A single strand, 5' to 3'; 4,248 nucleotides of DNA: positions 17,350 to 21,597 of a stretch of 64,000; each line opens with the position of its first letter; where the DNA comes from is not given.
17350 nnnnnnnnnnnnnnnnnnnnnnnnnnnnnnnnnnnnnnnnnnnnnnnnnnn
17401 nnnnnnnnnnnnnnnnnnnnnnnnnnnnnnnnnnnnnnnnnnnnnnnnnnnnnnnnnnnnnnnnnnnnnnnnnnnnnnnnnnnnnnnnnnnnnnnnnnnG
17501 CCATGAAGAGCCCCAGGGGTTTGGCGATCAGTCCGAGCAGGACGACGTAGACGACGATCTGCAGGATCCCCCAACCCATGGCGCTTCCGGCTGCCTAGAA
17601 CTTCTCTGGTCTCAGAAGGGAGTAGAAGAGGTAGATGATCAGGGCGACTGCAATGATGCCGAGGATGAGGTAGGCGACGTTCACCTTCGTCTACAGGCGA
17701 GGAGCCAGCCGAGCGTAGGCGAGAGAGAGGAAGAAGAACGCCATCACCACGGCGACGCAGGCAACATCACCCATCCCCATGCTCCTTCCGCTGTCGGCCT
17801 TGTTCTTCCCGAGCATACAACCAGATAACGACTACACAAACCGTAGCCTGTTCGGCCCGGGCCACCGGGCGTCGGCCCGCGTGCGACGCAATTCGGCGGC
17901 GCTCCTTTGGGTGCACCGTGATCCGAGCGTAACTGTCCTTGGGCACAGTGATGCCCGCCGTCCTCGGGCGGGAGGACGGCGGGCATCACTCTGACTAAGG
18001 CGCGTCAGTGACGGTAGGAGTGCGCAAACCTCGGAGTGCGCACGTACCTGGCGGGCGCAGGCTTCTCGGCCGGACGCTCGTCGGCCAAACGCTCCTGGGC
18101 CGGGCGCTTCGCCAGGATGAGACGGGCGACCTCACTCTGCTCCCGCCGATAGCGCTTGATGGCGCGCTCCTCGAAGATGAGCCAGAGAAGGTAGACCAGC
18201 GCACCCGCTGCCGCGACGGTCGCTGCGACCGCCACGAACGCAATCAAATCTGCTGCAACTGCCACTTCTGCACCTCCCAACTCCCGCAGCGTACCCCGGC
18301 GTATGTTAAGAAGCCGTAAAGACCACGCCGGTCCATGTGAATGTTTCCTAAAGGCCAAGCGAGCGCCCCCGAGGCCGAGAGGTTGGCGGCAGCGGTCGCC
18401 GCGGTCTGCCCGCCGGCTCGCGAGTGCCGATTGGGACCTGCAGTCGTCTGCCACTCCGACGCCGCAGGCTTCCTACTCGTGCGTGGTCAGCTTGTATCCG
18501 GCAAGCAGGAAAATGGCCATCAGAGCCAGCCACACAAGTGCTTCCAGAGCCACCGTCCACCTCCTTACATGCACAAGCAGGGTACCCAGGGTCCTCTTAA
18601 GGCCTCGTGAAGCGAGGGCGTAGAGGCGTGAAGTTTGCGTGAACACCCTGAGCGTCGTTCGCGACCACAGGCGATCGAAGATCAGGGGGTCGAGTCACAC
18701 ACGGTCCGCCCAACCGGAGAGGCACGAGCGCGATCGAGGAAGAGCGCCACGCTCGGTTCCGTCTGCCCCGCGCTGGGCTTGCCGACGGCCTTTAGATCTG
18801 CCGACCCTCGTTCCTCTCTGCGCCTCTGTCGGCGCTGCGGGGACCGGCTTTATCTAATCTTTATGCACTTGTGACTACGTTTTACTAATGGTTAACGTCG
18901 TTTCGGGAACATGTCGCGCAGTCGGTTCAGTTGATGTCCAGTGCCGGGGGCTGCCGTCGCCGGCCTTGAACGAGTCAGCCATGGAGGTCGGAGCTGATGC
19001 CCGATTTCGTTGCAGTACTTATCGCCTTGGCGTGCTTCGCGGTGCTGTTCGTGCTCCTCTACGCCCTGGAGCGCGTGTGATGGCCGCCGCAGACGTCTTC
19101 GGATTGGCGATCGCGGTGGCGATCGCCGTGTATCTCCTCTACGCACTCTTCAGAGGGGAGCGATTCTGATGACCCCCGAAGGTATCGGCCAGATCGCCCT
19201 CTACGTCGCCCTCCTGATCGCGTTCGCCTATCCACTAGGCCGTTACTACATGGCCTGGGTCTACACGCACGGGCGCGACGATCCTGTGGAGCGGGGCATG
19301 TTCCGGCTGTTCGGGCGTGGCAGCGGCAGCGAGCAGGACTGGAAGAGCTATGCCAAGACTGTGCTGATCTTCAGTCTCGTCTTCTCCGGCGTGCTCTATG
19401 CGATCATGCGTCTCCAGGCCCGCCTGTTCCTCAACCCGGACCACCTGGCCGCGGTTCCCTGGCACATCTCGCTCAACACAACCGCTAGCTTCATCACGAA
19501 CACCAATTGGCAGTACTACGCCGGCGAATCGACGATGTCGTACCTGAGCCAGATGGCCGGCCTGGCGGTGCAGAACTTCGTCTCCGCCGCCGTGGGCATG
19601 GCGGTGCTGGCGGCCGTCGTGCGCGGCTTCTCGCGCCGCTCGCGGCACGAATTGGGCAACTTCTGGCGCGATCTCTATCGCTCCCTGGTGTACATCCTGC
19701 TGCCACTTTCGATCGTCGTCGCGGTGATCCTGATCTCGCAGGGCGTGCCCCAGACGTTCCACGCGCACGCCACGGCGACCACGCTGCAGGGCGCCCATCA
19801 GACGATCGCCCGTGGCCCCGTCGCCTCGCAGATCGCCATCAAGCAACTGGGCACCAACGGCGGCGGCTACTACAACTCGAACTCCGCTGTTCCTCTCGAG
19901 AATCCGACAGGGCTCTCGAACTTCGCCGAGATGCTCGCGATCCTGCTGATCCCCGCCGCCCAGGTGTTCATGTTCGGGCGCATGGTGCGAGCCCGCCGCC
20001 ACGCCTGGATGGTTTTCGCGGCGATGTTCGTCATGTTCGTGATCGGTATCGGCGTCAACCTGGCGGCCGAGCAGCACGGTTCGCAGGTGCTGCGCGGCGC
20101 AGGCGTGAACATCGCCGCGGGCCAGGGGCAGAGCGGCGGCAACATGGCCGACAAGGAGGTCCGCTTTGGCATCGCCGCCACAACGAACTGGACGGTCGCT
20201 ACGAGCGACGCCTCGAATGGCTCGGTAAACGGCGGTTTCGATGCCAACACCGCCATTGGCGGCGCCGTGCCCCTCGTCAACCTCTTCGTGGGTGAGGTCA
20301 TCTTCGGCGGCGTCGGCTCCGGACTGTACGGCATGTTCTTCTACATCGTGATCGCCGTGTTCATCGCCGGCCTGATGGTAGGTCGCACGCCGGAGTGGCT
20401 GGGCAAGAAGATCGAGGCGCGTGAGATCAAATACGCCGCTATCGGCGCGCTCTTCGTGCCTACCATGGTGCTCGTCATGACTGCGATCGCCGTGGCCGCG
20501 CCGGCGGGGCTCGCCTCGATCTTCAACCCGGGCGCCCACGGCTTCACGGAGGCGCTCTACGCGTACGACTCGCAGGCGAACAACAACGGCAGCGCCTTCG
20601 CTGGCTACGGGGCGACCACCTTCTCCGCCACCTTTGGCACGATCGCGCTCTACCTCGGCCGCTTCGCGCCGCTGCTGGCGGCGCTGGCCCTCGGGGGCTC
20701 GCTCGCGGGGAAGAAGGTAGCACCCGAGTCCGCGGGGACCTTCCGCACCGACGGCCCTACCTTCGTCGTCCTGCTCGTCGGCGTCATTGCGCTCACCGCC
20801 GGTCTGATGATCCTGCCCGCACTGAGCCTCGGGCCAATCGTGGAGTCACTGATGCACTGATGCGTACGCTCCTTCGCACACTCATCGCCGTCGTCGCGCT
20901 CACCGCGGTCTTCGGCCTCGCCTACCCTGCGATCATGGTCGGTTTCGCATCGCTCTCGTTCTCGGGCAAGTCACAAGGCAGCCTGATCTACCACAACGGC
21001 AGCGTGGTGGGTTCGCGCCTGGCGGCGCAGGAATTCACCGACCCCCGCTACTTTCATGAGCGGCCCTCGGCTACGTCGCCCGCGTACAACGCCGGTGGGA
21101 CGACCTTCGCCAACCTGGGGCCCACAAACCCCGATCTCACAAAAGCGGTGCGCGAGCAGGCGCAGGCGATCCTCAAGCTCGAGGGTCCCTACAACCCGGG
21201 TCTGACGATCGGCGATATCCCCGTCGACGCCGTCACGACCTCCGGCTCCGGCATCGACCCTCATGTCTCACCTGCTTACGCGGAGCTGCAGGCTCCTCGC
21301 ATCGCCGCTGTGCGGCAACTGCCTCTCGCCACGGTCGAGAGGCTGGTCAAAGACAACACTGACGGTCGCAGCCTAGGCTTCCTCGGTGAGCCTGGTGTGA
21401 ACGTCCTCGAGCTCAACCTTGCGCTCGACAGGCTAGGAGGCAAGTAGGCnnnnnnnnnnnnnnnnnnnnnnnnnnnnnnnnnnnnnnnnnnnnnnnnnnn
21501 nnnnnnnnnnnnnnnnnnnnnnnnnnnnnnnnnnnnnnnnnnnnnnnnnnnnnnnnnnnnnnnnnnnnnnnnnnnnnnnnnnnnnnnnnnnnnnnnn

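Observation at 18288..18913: Three of five copies of a base-exact 66-bp composite promoter sit in the kdp divergent region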

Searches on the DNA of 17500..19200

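Call 42: search_rna_families(source=window, start=17500, end=19200, threshold=evalue, max_evalue=1)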
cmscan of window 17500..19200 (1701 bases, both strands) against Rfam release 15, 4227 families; matches with E-value up to 1: 1.
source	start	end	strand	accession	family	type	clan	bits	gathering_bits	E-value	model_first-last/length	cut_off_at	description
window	17938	17999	+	RF03643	mir-2056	Gene; miRNA;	-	24.6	100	0.052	1-74/74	no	mir-2056 microRNA precursor family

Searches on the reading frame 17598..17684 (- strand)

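Call 47: search_protein_families(library=pfam, max_evalue=10, proteins=[window:17598-17684:-])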
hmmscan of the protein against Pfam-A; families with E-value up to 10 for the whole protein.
seq(29 aa): 2 families
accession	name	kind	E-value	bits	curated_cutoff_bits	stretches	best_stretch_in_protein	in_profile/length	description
PF09604.15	Potass_KdpF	-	6.6e-12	45.5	21.2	1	7-29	2-24/24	F subunit of K+-transporting ATPase (Potass_KdpF)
PF12669.12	FeoB_associated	-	0.44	11.3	27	1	6-25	3-22/44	FeoB-associated Cys-rich membrane protein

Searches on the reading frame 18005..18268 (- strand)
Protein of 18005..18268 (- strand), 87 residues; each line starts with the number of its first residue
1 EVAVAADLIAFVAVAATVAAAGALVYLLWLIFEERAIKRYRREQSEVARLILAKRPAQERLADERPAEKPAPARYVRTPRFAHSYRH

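Call 6: search_protein_families(library=pfam, proteins=[window:18005-18268:-])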
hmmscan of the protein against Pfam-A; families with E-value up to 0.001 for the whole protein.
window:18005-18268:- (87 aa): 0 families

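Call 19: search_protein_families(library=ncbifam, proteins=[window:18005-18265:-])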
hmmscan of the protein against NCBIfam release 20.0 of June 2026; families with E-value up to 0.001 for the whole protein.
window:18005-18265:- (86 aa): 0 families

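Call 47: search_protein_families(library=pfam, max_evalue=10, proteins=[window:18008-18265:-])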
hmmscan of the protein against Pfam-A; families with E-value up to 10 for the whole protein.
seq(86 aa): 0 families

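Call 59: find_homologous_proteins(query=A3, max_evalue=0.001)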
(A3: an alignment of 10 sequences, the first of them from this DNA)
Query A3 (10 sequences) (86 aa, profile of the alignment): 62 proteins with E <= 0.001 among 8000 candidates.
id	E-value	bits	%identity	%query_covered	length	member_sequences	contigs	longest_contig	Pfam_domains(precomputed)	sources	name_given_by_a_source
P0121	1.3e-26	110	36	38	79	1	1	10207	-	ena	-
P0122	7.7e-26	108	30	50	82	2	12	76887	-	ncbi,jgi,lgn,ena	jgi:hypothetical protein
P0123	9.0e-26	108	-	-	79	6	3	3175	-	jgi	jgi:hypothetical protein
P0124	1.6e-24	104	-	-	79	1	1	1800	-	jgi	jgi:hypothetical protein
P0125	5.2e-24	102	37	31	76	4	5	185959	-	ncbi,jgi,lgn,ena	jgi:hypothetical protein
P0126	8.1e-24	102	42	28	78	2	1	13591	-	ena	-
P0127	9.0e-24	101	31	30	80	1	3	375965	-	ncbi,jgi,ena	jgi:hypothetical protein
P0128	1.0e-23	101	-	-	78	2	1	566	-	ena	-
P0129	1.6e-23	101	-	-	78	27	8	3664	-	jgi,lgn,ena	jgi:hypothetical protein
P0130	4.0e-23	99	30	50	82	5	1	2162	-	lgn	-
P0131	4.3e-23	99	-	-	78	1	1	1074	-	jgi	-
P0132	5.7e-23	99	30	50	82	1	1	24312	-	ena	-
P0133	8.7e-23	98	46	30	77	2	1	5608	-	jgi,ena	jgi:hypothetical protein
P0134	1.0e-22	98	32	84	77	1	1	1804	-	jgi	-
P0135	1.5e-22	97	33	14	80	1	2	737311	-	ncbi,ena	-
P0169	1.9e-15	75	33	66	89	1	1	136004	-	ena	-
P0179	5.1e-8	51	-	-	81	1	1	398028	-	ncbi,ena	-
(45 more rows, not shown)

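Call 60: find_encoding_contigs(protein=P0127, flank=6000, max_places=1)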
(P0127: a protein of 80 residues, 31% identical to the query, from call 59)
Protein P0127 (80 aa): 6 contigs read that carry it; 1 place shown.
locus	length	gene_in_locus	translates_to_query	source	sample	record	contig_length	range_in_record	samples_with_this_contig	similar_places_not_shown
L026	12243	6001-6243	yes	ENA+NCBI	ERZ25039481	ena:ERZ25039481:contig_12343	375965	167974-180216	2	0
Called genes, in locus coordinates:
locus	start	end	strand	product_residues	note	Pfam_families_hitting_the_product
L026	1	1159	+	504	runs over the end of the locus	PF00083:Sugar_tr, PF07690:MFS_1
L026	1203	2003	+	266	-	PF06026:Rib_5-P_isom_A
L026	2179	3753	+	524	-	PF13493:DUF4118, PF01590:GAF (weak), PF13185:GAF_2, PF13492:GAF_3, PF00512:HisKA, PF02518:HATPase_c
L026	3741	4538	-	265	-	-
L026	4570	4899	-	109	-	-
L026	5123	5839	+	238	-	PF00072:Response_reg, PF00486:Trans_reg_C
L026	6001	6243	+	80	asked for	-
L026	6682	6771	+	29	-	PF09604:Potass_KdpF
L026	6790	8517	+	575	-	PF03814:KdpA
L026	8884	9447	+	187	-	PF00122:E1-E2_ATPase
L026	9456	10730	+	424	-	PF00702:Hydrolase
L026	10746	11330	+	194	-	PF02669:KdpC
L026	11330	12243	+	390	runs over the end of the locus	PF02702:KdpD, PF00582:Usp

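Call 61: find_encoding_contigs(protein=P0135, flank=6000, max_places=1)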
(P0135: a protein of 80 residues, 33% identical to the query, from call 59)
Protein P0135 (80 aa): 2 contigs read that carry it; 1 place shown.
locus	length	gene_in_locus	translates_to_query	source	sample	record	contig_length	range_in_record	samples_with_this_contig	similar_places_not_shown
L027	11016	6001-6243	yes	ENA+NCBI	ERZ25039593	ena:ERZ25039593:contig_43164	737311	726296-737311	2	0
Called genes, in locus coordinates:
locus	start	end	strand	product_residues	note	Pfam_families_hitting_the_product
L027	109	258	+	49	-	-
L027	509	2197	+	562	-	PF03814:KdpA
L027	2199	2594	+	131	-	PF02669:KdpC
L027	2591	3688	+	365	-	PF00702:Hydrolase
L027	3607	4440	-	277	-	-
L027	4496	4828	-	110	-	-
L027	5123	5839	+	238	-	PF00072:Response_reg, PF00486:Trans_reg_C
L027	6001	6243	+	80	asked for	-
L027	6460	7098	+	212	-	PF03814:KdpA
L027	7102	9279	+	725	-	PF12710:HAD (faint), PF00122:E1-E2_ATPase, PF00702:Hydrolase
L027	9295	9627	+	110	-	PF02669:KdpC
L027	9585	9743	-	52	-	-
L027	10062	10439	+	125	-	PF02702:KdpD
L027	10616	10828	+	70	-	-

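Call 62: find_encoding_contigs(protein=P0169, flank=6000, max_places=1)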
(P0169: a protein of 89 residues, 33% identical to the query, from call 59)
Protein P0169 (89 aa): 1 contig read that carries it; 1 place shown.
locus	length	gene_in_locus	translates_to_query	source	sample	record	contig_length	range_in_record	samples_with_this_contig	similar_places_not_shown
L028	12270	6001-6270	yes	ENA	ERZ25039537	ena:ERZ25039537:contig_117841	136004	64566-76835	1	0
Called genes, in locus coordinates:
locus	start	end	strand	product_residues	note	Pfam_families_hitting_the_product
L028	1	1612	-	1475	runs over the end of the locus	PF13185:GAF_2 (weak), PF13185:GAF_2, PF13185:GAF_2, PF01590:GAF, PF13185:GAF_2, PF01966:HD, PF13487:HD_5, PF00990:GGDEF, +3 more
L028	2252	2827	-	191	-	PF00583:Acetyltransf_1, PF13508:Acetyltransf_7, PF13673:Acetyltransf_10 (weak), PF08445:FR47 (weak)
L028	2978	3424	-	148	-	PF03729:DUF308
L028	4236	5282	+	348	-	PF00512:HisKA, PF02518:HATPase_c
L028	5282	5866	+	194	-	PF00072:Response_reg, PF00486:Trans_reg_C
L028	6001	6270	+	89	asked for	-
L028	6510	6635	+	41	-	-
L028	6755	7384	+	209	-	PF03814:KdpA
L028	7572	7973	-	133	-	-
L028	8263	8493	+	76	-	PF03814:KdpA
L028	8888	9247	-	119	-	-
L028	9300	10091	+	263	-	PF00702:Hydrolase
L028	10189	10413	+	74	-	-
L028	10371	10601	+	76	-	-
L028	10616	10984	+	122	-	PF02669:KdpC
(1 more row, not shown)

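Call 63: find_encoding_contigs(protein=P0179, flank=6000, max_places=1)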
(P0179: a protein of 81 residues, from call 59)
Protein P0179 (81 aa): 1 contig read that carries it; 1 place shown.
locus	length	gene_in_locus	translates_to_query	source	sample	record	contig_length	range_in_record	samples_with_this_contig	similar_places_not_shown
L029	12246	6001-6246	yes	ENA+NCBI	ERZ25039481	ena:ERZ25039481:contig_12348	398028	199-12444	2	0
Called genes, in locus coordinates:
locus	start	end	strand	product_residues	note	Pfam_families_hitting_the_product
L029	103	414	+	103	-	-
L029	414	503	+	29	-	PF09604:Potass_KdpF (weak)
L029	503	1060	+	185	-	PF03814:KdpA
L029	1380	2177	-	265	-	-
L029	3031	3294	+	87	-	PF00702:Hydrolase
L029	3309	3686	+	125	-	-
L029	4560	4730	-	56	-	-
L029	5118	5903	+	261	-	PF00072:Response_reg, PF00486:Trans_reg_C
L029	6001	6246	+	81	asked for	-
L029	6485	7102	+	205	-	PF03814:KdpA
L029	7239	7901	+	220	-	PF00122:E1-E2_ATPase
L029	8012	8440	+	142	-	-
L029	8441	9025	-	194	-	-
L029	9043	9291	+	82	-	-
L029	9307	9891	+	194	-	PF02669:KdpC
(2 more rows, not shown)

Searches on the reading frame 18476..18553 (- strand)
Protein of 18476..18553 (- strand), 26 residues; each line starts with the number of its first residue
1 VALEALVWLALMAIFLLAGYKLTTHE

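Call 47: search_protein_families(library=pfam, max_evalue=10, proteins=[window:18476-18553:-])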
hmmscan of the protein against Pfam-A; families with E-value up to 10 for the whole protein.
seq(26 aa): 0 families

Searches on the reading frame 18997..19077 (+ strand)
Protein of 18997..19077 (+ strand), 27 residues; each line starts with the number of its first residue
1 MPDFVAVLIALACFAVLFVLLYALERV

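Call 47: search_protein_families(library=pfam, max_evalue=10, proteins=[window:18997-19077:+])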
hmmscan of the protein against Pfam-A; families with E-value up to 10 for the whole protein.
seq(27 aa): 2 families
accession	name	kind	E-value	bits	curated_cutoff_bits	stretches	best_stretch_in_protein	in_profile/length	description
PF03988.17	DUF347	-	0.039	14.6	28.2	1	3-26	28-51/52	Repeat of Unknown Function (DUF347)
PF08114.16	PMP1_2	-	0.085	13.1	22.3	1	5-22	13-30/43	ATPase proteolipid family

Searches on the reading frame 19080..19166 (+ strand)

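Call 47: search_protein_families(library=pfam, max_evalue=10, proteins=[window:19080-19166:+])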
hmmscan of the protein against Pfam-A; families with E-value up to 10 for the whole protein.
seq(29 aa): 1 family
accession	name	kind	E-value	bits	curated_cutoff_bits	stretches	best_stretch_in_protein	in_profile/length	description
PF09604.15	Potass_KdpF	-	8.6e-07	29.2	21.2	1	7-29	2-24/24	F subunit of K+-transporting ATPase (Potass_KdpF)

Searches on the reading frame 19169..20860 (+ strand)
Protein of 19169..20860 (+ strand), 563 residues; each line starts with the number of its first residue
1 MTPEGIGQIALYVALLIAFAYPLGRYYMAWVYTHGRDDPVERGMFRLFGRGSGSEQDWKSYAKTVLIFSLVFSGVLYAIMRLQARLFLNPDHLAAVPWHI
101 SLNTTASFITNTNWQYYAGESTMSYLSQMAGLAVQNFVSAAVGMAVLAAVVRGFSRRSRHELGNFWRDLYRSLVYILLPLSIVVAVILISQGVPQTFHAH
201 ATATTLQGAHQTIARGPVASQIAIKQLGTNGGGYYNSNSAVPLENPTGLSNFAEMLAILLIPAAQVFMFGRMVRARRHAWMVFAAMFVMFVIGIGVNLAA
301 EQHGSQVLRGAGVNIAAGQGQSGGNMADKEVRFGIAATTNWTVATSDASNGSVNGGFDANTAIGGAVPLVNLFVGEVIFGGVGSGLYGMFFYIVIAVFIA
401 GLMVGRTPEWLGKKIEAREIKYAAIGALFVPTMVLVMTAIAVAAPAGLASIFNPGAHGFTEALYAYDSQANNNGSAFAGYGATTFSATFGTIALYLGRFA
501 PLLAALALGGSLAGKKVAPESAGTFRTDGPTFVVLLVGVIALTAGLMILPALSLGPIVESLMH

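Call 6: search_protein_families(library=pfam, proteins=[window:19169-20860:+])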
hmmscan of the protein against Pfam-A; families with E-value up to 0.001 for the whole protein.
window:19169-20860:+ (563 aa): 1 family
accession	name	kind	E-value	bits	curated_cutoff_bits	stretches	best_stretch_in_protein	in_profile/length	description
PF03814.21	KdpA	-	1.4e-215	717.1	22.6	1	11-561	2-548/548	Potassium-transporting ATPase A subunit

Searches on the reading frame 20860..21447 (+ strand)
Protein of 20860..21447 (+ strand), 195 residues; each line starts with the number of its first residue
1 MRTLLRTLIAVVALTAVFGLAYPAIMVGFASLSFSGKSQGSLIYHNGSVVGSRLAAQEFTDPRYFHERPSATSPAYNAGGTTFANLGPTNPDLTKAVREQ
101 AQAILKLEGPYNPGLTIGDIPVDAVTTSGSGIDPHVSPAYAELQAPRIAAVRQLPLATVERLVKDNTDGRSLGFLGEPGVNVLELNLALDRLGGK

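Call 6: search_protein_families(library=pfam, proteins=[window:20860-21447:+])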
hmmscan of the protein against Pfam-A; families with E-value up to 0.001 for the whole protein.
window:20860-21447:+ (195 aa): 1 family
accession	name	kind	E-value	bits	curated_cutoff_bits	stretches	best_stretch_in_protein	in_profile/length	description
PF02669.20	KdpC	-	3.1e-63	213.3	24.1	1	6-190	3-181/182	K+-transporting ATPase, c chain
